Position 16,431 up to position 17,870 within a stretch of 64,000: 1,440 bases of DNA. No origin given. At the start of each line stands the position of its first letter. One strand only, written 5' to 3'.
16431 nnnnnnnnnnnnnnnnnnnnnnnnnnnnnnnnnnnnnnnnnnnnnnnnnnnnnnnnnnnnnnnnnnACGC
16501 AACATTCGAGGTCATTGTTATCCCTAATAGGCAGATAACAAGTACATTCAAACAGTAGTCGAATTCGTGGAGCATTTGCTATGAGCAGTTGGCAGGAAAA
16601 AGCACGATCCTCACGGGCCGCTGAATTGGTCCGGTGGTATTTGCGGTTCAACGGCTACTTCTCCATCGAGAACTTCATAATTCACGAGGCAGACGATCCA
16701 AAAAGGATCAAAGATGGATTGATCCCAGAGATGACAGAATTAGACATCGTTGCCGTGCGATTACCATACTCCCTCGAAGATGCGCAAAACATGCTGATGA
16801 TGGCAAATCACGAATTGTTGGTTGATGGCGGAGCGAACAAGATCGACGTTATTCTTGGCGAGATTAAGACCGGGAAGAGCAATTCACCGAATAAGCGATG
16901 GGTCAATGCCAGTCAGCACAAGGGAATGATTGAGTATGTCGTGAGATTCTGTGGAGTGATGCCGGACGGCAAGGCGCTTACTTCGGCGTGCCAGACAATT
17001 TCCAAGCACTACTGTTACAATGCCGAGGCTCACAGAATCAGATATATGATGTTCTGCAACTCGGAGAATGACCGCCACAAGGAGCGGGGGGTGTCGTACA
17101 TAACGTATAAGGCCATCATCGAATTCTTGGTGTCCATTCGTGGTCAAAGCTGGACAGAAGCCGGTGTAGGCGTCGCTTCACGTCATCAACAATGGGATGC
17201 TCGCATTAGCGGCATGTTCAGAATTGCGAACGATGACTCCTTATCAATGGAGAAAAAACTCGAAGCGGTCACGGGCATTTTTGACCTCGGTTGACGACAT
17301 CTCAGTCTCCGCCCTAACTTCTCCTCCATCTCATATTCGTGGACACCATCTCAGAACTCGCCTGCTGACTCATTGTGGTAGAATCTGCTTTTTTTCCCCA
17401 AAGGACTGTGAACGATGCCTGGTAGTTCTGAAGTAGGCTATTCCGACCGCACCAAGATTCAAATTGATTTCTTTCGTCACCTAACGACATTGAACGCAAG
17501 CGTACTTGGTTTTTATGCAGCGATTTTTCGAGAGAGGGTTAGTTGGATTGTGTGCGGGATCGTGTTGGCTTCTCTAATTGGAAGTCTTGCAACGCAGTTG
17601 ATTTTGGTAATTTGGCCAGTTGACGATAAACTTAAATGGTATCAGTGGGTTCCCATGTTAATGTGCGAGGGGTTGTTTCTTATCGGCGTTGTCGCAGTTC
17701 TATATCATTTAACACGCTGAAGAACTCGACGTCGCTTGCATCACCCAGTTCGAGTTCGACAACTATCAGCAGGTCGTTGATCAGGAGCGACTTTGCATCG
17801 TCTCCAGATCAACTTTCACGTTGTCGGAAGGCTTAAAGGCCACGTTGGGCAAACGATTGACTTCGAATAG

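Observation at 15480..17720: Divergent three-gene cassette next to the BREX promoter: unknown 338-aa protein, PD-(D/E)xK nuclease, small 2-TM protein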

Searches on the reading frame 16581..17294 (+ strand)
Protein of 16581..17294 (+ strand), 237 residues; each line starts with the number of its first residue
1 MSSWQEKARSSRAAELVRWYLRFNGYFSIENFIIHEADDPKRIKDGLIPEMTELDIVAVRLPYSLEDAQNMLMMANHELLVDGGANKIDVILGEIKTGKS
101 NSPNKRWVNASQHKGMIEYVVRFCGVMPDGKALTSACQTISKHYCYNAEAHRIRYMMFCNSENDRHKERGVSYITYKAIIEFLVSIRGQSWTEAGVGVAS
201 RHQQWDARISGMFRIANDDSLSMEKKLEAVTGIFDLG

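Call 3: search_protein_families(library=pfam, proteins=[window:16581-17294:+], max_evalue=1)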
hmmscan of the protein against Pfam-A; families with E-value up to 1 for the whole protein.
window:16581-17294:+ (237 aa): 0 families

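Call 4: search_protein_families(library=padloc, proteins=[window:16581-17294:+], max_evalue=1)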
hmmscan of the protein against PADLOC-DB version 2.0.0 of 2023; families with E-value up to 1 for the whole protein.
window:16581-17294:+ (237 aa): 0 families

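Call 5: search_protein_families(library=ncbifam, proteins=[window:16581-17294:+], max_evalue=1)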
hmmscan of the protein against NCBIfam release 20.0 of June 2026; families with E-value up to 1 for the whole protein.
window:16581-17294:+ (237 aa): 0 families

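Call 8: search_solved_structures(query=window:16581-17294:+, max_evalue=10)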
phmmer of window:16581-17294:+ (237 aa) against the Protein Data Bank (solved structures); distinct sequences matched with E-value up to 10: 5.
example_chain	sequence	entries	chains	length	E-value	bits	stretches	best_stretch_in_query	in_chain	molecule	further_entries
8k5u_A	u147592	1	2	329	0.12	15.4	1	59-146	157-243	Se glycosyltransferase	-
7dc6_A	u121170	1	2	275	0.26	14.3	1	130-208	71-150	MHC class I antigen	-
7tin_A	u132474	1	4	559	0.57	13.2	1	9-93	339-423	2-succinyl-5-enolpyruvyl-6-hydroxy-3-cyclohexene-1-carboxylate synthase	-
6hiv_BA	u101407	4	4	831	1.3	12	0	112-143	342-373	mL67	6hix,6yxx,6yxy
7aoi_BA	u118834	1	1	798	1.4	11.9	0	112-143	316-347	mL67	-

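Call 10: search_protein_families(library=phrogs, proteins=[window:16581-17294:+], max_evalue=1)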
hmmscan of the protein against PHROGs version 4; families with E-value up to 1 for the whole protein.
window:16581-17294:+ (237 aa): 0 families

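Call 11: find_homologous_proteins(query=window:16581-17294:+, max_evalue=0.001)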
Query window:16581-17294:+ (237 aa): 16 proteins with E <= 0.001 among 144 candidates.
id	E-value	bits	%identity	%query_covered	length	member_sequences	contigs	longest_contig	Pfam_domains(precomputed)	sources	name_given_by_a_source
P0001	4.4e-157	539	100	100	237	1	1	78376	-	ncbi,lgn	-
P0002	2.2e-99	350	63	100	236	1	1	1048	-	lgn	-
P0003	1.9e-72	262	50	96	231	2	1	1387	-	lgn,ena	-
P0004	4.7e-71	257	51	95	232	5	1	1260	-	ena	-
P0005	7.0e-71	257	50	96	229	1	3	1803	-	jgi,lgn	-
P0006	1.5e-70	256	52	96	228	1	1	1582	-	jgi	jgi:hypothetical protein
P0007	6.0e-70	254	51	95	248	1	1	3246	-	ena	-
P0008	1.3e-68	249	48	95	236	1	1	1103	-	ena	-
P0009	6.6e-68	247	49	93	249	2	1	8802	-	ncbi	-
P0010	1.0e-65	240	50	92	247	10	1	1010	-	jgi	jgi:hypothetical protein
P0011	6.7e-57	211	44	95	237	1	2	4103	-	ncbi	-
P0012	2.1e-55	206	44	89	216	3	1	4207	-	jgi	jgi:hypothetical protein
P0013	3.9e-51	192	42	95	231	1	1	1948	-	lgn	-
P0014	2.7e-27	114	33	91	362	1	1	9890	-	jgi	jgi:hypothetical protein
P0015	4.1e-26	110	34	86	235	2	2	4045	-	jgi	jgi:hypothetical protein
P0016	2.9e-18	85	31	86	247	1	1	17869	-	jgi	jgi:hypothetical protein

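Call 18: find_encoding_contigs(protein=P0016, flank=8000, max_places=3)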
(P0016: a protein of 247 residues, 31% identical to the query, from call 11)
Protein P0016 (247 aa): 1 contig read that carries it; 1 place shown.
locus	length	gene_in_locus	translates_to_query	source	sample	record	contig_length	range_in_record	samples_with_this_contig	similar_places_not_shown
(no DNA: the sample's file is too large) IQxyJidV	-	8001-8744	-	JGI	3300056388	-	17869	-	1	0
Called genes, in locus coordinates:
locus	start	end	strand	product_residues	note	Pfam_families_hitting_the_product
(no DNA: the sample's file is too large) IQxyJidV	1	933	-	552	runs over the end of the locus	-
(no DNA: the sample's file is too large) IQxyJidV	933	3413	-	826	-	PF00270:DEAD, PF00271:Helicase_C (weak), PF22590:Cas3-like_C_2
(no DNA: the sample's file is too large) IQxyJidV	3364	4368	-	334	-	PF27225:AF_1859_N, PF10040:CRISPR_Cas6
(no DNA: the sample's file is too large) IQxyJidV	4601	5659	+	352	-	PF22823:MrpR_C_cat (faint), PF00589:Phage_integrase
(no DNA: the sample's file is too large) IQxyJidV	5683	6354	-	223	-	PF08808:RES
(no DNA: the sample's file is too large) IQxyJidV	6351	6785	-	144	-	PF20432:Xre-like-HTH (weak), PF09722:Xre_MbcA_ParS_C (weak)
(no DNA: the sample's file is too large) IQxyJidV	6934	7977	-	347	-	-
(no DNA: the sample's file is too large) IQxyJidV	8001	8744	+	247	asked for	-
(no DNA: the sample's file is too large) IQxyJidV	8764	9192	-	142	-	-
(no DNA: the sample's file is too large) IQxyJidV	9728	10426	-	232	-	PF01243:PNPOx_N, PF13883:CREG_beta-barrel, PF10615:DUF2470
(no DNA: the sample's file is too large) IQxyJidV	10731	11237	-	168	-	PF04430:DUF498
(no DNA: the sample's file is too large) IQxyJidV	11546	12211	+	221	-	PF01902:Diphthami_syn_2_N (weak), PF28410:Diphthami_syn_2_C (weak)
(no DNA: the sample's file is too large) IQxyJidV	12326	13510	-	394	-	-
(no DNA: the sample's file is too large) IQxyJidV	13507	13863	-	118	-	?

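Call 22: find_related_loci(query=A1, collection=metagenome_contigs, flank=10000)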
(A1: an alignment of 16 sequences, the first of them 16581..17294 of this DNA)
Query A1 (237 aa) in metagenome_contigs; peptide patterns used: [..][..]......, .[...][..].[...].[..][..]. (x = any residue, [..] = any of these).
368 stretches matched a pattern; 61 encode a relative of the query (tblastn E <= 1e-3); 61 distinct loci.
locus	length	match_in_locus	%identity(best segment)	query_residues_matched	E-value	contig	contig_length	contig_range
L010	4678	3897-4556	53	10-230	5e-81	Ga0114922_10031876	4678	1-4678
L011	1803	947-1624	50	10-236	1e-81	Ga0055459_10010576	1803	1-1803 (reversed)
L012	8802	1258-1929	49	13-234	5e-75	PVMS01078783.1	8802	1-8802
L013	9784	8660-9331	49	13-234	8e-75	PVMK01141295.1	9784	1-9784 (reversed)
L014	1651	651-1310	49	10-230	2e-77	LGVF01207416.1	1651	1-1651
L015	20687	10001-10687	43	5-235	3e-60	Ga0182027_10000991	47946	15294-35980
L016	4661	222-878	43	10-231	2e-59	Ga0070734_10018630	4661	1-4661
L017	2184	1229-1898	49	10-230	4e-66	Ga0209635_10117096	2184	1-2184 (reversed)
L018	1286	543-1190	37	16-234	4e-45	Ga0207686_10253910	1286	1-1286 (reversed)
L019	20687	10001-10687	33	1-231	2e-39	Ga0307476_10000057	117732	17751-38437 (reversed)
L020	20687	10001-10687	33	1-231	2e-39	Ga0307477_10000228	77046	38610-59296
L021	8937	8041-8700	33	15-235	1e-37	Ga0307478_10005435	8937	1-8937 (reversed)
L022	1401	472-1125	34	15-233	9e-38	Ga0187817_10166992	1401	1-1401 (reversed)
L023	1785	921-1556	31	16-231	1e-36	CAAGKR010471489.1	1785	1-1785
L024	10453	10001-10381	48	6-135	3e-36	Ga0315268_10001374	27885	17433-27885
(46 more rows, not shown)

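Call 33: predict_structure(alignment_id=A1)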
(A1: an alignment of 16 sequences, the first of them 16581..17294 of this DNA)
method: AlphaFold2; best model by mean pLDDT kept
length: 237 residues; sequences in the alignment: 16
mean_pLDDT: 82.1   pTM: 0.82
mean pLDDT of the five models: 82.1, 81.7, 81.6, 78.9, 75.7
residues with pLDDT >= 90: 96; 70-90: 91; 50-70: 32; < 50: 18
segments of 3 or more residues with pLDDT < 50: 38-44, 66-69, 198-201
pLDDT, mean of each block of 10 residues (from residue 1): 82 92 88 58 49 83 58 76 88 90 89 86 88 92 93 95 94 96 79 51 74 88 93 86
secondary structure, 60 per line:
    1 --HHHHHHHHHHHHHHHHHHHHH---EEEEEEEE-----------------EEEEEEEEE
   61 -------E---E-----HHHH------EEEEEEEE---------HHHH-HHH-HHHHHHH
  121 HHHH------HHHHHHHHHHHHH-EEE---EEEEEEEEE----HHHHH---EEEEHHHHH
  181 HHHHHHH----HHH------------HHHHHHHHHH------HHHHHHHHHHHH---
elements in order: H3-23 E27-34 E52-60 H78-81 E88-95 H105-108 H114-124 H131-143 E145-147 E151-159 H164-168 E172-175 H176-187 H207-216 H223-234
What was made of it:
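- On PD-(D/E)xK nuclease superfamily (gene B): The predicted order H3-23, E27-34, E52-60, E88-95, H114-124, E151-159 fits the fold (call 33).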

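Call 37: fold_search(model_id=the predicted structure, library=pdb)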
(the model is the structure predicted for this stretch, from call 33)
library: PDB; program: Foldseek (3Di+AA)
matches with E <= 10: 139; with E <= 0.001: 0
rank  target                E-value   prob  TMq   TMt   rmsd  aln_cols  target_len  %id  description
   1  1y88                  9.2e-03  0.85  0.33  0.40  10.0       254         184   11  Crystal Structure of Protein of Unknown Function AF1548 (released 2004-12-21)
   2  9dou_A                1.5e-02  0.75  0.25  0.08  11.8       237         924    9  Taeniopygia guttata R2 retrotransposon (R2Tg) initiating target-primed reverse transcription (released 2025-05-21)
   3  9nl2_A                2.4e-02  0.69  0.28  0.09  10.1       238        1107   11  Structure of R2 retrotransposon protein from Platysternon megacephalum initiating target-primed reverse transcription (released 2025-06-18)
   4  6wan_F                1.5e-01  0.13  0.20  0.13  17.5       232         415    9  Structure of Acinetobacter baumannii Cap4 SAVED/CARF-domain containing receptor with the cyclic trinucleotide 3'3'3'-c (released 2020-06-17)
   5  8iby_C                1.8e-01  0.38  0.29  0.11   9.3       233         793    8  Structure of R2 with 5'ORF (released 2023-09-20)
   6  6wam_A                2.9e-01  0.09  0.20  0.12  17.8       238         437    8  Structure of Acinetobacter baumannii Cap4 SAVED/CARF-domain containing receptor (released 2020-06-17)
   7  8btp_A                3.5e-01  0.08  0.15  0.09  16.5       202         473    9  Helical structure of BcThsA in complex with 1''-3'gc(etheno)ADPR (released 2024-02-21)
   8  8vxy_A                4.0e-01  0.16  0.27  0.26  10.4       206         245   10  Structure of HamA(E138A,K140A)B-plasmid DNA complex from the Escherichia coli Hachiman defense system (released 2024-03-13)
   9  8d3l_I                4.2e-01  0.11  0.16  0.17  10.7       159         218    9  Type I-C Cas4-Cas1-Cas2 complex bound to a PAM/PAM prespacer (released 2022-11-02)
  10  6wam_F                4.2e-01  0.08  0.19  0.12  17.0       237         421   11  Structure of Acinetobacter baumannii Cap4 SAVED/CARF-domain containing receptor (released 2020-06-17)
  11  8xvg_E                5.7e-01  0.01  0.11  0.08  27.7       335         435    6  Structure of human NuA4/TIP60 complex (released 2024-07-24)
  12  6p4o_B                6.1e-01  0.08  0.20  0.11  16.3       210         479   13  Complex of XPB helicase with Bax1 endonuclease from Sulfurisphaera tokodaii at 3.15 Angstroms resolution (released 2020-06-03)
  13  5hoo_A                6.9e-01  0.02  0.12  0.11  19.5       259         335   10  Crystal structure of the Mos1 Strand Transfer Complex (released 2016-06-01)
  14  1r5n                  8.8e-01  0.02  0.13  0.09  15.4       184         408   15  Crystal Structure Analysis of sup35 complexed with GDP (released 2004-05-25)
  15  8bto_A                9.3e-01  0.08  0.15  0.09  11.9       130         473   15  Helical structure of BcThsA in complex with 1''-3'gcADPR (released 2024-02-21)
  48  6im0_A                3.5e+00  0.01  0.12  0.12  17.9       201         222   13  Crystal structure of a highly thermostable carbonic anhydrase from Persephonella marina EX-H1 (released 2019-07-17)
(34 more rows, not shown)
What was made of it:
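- On PD-(D/E)xK nuclease superfamily (gene B): Nearly all of the best-ranked Foldseek hits are PD-(D/E)xK nucleases, but they are weak (best E 9e-3, TM 0.33-0.40; call 37).
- Closest known: Stand-alone PD-. Same: Its best fold hits are AF1548 and other PD-(D/E)xK nucleases (call 37).
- The fold hits are all PD-(D/E)xK (call 37).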

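Call 54: search_dna_similar(query=window:16581-17294:+, collection=plasmids, mode=protein, max_evalue=0.001)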
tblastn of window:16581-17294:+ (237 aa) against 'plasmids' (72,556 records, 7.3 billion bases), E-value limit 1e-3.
Records with a match: 1; places in all: 1; records where one place covers at least 80% of the query: 1.
Best place of each record, by identity: <60% 1.
By first word of the organism name: Aquincola 1.
By predicted mobility (MOB-suite, as given by PLSDB): non-mobilizable 1.
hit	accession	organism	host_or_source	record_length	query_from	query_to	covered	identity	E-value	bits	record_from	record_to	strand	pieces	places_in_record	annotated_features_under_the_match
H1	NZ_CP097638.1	Aquincola tertiaricarbonis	cell culture,water supply well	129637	16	221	87%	25.4%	3e-10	67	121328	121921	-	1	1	hypothetical protein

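Call 55: get_annotated_region(hit=H1, flank=7000)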
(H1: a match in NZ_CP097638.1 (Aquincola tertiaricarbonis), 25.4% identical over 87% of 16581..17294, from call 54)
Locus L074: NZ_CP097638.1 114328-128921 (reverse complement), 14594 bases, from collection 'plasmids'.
description: Aquincola tertiaricarbonis strain RN12 plasmid B, complete sequence
organism: Aquincola tertiaricarbonis (NCBI taxid 391953)
taxonomy: Bacteria; Pseudomonadota; Betaproteobacteria; Burkholderiales; Sphaerotilaceae; Aquincola; Aquincola tertiaricarbonis
host: -; source: cell culture,water supply well; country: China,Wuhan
typing (MOB-suite, as given by PLSDB): non-mobilizable
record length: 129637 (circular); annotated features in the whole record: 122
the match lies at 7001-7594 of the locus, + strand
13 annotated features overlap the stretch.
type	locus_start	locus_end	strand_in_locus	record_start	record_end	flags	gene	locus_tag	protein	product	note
CDS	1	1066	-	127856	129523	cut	ltrA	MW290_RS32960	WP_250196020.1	group II intron reverse transcriptase/maturase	GO:0000373 - Group II intron splicing [Evidence IEA]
CDS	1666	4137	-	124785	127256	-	-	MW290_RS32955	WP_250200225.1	hypothetical protein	-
CDS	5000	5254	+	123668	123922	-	-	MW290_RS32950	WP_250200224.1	hypothetical protein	-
CDS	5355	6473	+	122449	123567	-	-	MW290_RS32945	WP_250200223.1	PDDEXK nuclease domain-containing protein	-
CDS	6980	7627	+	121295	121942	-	-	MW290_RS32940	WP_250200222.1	hypothetical protein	-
CDS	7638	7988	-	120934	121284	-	-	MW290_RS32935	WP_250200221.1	hypothetical protein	-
CDS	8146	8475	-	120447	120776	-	-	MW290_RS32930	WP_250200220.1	hypothetical protein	-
CDS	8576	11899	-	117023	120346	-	-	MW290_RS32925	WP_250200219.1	UvrD-helicase domain-containing protein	-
CDS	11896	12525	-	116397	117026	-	-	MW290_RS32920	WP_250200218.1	hypothetical protein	-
CDS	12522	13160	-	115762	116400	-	-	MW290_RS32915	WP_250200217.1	sigma factor-like helix-turn-helix DNA-binding protein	GO:0006352 - DNA-templated transcription initiation [Evidence IEA]; GO:0006355 - regulation of DNA-templated ...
CDS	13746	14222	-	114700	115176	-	-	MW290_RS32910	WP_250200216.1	hypothetical protein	-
CDS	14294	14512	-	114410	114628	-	-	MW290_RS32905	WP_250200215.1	hypothetical protein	-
CDS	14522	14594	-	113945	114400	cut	-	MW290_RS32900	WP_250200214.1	antirestriction protein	-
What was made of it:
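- It is solitary, patchily distributed, sits in variable contexts, and is found near integrases and on a plasmid near a group II intron (calls 18, 55).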

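Call 56: search_dna_similar(query=window:16581-17294:+, collection=phages, mode=protein, max_evalue=0.01)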
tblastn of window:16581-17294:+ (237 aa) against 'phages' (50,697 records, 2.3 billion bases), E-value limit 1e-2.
No match.
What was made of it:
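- It is absent from phage records and almost absent from plasmid records, with one hit in 72,556 (calls 54, 56).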

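Call 61: search_protein_families(library=pfam, alignment_id=A1, max_evalue=10)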
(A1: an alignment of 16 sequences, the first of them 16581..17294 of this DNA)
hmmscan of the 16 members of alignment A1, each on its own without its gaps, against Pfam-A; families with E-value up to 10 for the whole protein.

A. member 1, window:16581-17294:+ (237 aa): 0 families

B. families by the number of members that match (of 16 scanned): 5 families
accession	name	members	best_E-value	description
PF24936.1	DUF7753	1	0.033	Domain of unknown function (DUF7753)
PF19944.4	DUF6406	1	0.057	Family of unknown function (DUF6406)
PF07315.17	DUF1462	1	0.13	Protein of unknown function (DUF1462)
PF03317.18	ELF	1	0.17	ELF protein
PF15647.12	Tox-REase-3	1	0.23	Restriction endonuclease fold toxin 3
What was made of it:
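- On PD-(D/E)xK nuclease superfamily (gene B): Scanning each member gives only one member with Tox-REase-3 at E 0.23 (call 61).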

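Call 62: search_solved_structures(query=A1, max_evalue=10, show_alignments=3)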
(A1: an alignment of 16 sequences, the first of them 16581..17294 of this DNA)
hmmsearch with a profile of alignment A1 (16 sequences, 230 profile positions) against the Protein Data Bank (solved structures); distinct sequences matched with E-value up to 10: 0.
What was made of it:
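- On PD-(D/E)xK nuclease superfamily (gene B): The PDB profile search is empty (call 62).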

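Call 65: search_protein_families(library=padloc, alignment_id=A4, max_evalue=0.00001)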
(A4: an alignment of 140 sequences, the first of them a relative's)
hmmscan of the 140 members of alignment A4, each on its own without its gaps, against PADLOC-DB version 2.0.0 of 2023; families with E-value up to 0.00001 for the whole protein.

A. member 1, L010:18-563:+ (181 aa): 0 families

B. families by the number of members that match (of 140 scanned): 291 families (the first 25 are shown)
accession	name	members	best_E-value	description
PDLC02979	AriA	3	6.8e-18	-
PDLC04134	mad2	3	4.9e-17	mads_2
PDLC02980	AriA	3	3.1e-08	-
PDLC04182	HEC-01A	3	1.4e-07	-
PDLC04178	HEC-01A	3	7.4e-07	-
PDLC00127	GajB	2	1.7e-227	UrvD helicase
PDLC00072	GajA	2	4.3e-219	AAA ATPase domain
PDLC00133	GajB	2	7.1e-113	UrvD helicase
PDLC04709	PDC-M55C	2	3e-97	-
PDLC00070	GajA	2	5.3e-86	AAA ATPase domain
PDLC00117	GajB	2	1.3e-78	UrvD helicase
PDLC00091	GajA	2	6.2e-73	AAA ATPase domain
PDLC00130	GajB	2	1.4e-69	UrvD helicase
PDLC00096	GajA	2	7.4e-68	AAA ATPase domain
PDLC00092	GajA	2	2.6e-66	AAA ATPase domain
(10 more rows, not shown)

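Call 87: find_encoding_contigs(protein=P0014, flank=8000, max_places=2)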
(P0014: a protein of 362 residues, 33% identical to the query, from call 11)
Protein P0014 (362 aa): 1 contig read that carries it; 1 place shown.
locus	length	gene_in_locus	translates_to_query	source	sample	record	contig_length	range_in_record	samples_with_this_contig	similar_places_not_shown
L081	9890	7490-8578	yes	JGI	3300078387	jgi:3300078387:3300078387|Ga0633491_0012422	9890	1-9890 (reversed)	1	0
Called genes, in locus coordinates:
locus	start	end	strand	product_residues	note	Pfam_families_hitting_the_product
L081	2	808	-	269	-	?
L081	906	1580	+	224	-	PF00834:Ribul_P_3_epim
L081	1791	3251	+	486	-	PF13174:TPR_6 (faint), PF13512:TPR_18 (faint), PF13525:YfiO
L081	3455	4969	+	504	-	PF00072:Response_reg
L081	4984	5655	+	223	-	-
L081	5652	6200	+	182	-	-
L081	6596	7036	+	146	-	PF13560:HTH_31, PF12844:HTH_19, PF01381:HTH_3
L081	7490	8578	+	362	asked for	-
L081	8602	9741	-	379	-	-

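Call 88: find_encoding_contigs(protein=P0009, flank=8000, max_places=2)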
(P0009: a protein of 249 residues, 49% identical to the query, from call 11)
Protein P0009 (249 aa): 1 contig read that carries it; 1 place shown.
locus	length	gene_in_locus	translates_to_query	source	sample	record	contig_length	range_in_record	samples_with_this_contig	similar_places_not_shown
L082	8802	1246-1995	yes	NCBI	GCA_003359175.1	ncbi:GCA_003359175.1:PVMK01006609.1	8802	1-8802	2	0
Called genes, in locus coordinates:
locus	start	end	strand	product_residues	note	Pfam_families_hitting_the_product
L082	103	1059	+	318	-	PF14022:DUF4238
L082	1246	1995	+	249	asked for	-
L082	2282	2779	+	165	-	PF02463:SMC_N, PF11398:DUF2813 (weak), PF13175:AAA_15, PF13476:AAA_23, PF13304:AAA_21 (weak)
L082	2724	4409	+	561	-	PF13175:AAA_15, PF13304:AAA_21, PF20469:OLD-like_TOPRIM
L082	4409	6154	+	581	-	PF00580:UvrD-helicase, PF13086:AAA_11 (faint), PF13245:AAA_19, PF13538:UvrD_C_2 (faint), PF13361:UvrD_C (weak)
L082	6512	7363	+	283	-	-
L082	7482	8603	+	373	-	-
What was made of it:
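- The B family has Gabija twice, PDC-M55C, a DRT-type helicase, and Cas3/Cas6 with RES-Xre (calls 18, 65, 88). Gabija, CRISPR and BREX neighbours point to defence islands (calls 18, 65, 88).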

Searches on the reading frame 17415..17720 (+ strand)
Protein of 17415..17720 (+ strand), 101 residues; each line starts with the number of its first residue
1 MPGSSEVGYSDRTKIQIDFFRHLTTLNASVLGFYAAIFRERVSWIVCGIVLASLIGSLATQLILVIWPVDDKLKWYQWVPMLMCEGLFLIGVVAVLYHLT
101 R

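Call 3: search_protein_families(library=pfam, proteins=[window:17415-17720:+], max_evalue=1)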
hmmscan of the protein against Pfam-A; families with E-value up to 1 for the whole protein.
window:17415-17720:+ (101 aa): 0 families

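Call 4: search_protein_families(library=padloc, proteins=[window:17415-17720:+], max_evalue=1)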
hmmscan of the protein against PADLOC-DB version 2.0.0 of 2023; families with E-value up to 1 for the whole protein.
window:17415-17720:+ (101 aa): 0 families

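Call 5: search_protein_families(library=ncbifam, proteins=[window:17415-17720:+], max_evalue=1)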
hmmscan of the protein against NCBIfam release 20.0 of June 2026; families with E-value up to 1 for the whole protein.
window:17415-17720:+ (101 aa): 0 families

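Call 10: search_protein_families(library=phrogs, proteins=[window:17415-17720:+], max_evalue=1)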
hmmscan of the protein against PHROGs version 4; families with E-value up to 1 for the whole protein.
window:17415-17720:+ (101 aa): 2 families
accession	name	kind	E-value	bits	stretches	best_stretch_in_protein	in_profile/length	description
phrog_21076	-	unknown function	0.13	13.1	1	26-77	38-86/153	-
phrog_37706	-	unknown function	0.14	12.8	1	43-57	16-30/39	-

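Call 41: search_protein_representatives(protein=window:17415-17720:+)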
Query: 101 residues. Proteins with E-value up to 0.001 (for the whole library): 1; up to 1e-10: 1; up to 1e-30: 1. The best 1 are listed.
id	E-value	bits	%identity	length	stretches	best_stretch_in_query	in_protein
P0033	1.4e-61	221.4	100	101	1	1-101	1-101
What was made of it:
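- C has no homologue anywhere (call 41).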
